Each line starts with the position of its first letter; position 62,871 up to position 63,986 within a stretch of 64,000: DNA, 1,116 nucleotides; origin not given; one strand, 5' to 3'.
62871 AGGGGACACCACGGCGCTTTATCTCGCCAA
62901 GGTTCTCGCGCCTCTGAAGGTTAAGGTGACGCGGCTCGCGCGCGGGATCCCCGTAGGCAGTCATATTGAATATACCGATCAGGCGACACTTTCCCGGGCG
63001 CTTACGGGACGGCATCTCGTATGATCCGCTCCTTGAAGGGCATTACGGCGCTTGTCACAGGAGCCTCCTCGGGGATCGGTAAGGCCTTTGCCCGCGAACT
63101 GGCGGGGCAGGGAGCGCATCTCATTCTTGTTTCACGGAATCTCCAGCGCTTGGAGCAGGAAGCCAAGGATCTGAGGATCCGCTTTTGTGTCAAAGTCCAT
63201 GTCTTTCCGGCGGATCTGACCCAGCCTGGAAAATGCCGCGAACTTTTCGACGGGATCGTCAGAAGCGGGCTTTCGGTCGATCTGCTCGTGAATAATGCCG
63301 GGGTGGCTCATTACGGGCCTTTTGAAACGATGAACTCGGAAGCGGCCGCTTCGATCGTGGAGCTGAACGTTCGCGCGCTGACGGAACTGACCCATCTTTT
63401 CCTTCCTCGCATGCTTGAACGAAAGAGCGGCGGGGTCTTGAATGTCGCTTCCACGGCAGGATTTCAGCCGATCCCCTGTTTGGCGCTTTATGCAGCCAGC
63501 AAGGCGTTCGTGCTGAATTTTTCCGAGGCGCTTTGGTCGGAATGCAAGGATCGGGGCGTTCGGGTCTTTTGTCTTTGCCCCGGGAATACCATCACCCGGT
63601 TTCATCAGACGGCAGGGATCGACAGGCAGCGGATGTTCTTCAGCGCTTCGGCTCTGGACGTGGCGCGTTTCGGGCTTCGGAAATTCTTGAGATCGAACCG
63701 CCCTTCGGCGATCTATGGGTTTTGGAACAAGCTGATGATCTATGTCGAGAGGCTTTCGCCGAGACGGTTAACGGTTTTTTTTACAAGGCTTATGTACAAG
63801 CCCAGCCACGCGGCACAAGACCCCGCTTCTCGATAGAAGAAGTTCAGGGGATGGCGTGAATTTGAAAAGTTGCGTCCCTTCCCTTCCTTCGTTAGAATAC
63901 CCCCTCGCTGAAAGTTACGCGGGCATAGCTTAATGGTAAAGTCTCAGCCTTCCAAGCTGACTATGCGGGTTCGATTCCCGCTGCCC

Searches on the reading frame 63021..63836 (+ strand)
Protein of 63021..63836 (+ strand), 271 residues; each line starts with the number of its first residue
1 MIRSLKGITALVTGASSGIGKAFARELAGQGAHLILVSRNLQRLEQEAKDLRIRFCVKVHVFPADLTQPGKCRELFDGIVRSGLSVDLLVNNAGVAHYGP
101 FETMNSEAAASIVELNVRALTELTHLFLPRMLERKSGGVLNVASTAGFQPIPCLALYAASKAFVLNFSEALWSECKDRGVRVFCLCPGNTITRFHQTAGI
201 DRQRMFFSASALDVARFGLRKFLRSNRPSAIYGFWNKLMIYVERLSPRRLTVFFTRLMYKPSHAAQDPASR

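Call 64: find_encoding_contigs(protein=window:63021-63836:+, flank=10000, max_places=1)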
Protein window:63021-63836:+ (271 aa): 3 contigs read that carry it; 1 place shown.
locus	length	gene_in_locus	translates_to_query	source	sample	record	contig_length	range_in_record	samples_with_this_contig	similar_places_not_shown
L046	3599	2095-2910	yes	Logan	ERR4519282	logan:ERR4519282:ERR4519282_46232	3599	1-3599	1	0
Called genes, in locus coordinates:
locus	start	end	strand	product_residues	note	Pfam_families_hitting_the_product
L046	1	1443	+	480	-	?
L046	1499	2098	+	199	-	PF21176:RecR_HhH, PF02132:RecR_ZnF (weak), PF13662:Toprim_4, PF01751:Toprim, PF21175:RecR_C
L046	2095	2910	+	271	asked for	PF00106:adh_short, PF08659:KR, PF01370:Epimerase (weak), PF13561:adh_short_C2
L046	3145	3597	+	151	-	?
